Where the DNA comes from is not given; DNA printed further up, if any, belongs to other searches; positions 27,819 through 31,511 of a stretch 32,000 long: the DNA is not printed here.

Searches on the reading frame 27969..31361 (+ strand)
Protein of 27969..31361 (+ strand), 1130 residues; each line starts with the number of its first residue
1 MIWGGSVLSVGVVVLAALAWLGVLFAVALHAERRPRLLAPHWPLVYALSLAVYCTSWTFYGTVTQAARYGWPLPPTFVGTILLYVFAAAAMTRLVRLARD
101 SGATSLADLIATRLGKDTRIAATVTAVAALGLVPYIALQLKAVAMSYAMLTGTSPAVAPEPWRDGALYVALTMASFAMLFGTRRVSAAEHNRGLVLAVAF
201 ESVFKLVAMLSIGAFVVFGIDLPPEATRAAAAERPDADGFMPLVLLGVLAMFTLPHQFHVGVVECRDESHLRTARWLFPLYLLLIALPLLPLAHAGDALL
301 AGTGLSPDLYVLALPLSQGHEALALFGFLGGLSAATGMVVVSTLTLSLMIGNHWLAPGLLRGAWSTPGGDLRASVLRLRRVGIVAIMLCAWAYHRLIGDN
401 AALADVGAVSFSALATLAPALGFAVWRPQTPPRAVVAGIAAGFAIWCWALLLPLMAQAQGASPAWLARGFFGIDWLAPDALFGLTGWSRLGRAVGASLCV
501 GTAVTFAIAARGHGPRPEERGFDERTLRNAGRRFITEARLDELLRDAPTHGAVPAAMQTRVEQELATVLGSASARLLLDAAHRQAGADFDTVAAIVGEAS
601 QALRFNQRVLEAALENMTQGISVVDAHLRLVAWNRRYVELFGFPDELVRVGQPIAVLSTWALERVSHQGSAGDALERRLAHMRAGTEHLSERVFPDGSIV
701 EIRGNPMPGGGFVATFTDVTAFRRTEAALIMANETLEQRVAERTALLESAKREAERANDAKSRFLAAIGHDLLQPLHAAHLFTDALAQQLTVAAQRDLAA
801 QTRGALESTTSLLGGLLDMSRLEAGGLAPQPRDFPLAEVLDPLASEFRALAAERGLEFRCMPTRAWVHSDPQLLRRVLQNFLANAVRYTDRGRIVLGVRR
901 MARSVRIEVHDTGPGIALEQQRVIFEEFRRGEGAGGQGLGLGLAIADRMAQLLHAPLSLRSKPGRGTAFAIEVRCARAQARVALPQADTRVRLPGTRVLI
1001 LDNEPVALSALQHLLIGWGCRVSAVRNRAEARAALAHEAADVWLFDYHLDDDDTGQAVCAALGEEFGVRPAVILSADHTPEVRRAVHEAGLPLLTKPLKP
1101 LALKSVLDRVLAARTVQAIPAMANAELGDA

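Call 47: search_protein_families(library=pfam, proteins=[window:27969-31361:+], max_evalue=0.001)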
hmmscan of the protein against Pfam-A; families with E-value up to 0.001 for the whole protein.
window:27969-31361:+ (1130 aa): 7 families
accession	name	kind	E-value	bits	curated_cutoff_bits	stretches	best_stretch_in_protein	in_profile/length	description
PF12860.13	PAS_7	-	1.6e-37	128.6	27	1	614-726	1-114/115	PAS fold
PF02518.31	HATPase_c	-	8.8e-22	78.1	26.4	1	870-974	2-108/111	Histidine kinase-, DNA gyrase B-, and HSP90-like ATPase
PF00072.30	Response_reg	-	1.2e-08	35.5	30.2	1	998-1106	1-109/111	Response regulator receiver domain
PF00512.31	HisKA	-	4.6e-07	30.2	26.9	1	760-825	1-66/66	His Kinase A (phospho-acceptor) domain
PF08448.16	PAS_4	-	4.9e-05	24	23.1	1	614-724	1-110/110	PAS fold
PF13188.13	PAS_8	-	6.9e-05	23.1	21.8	1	610-649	3-44/65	PAS domain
PF00989.32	PAS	-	0.00034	21.1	22.6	0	610-654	3-46/113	PAS fold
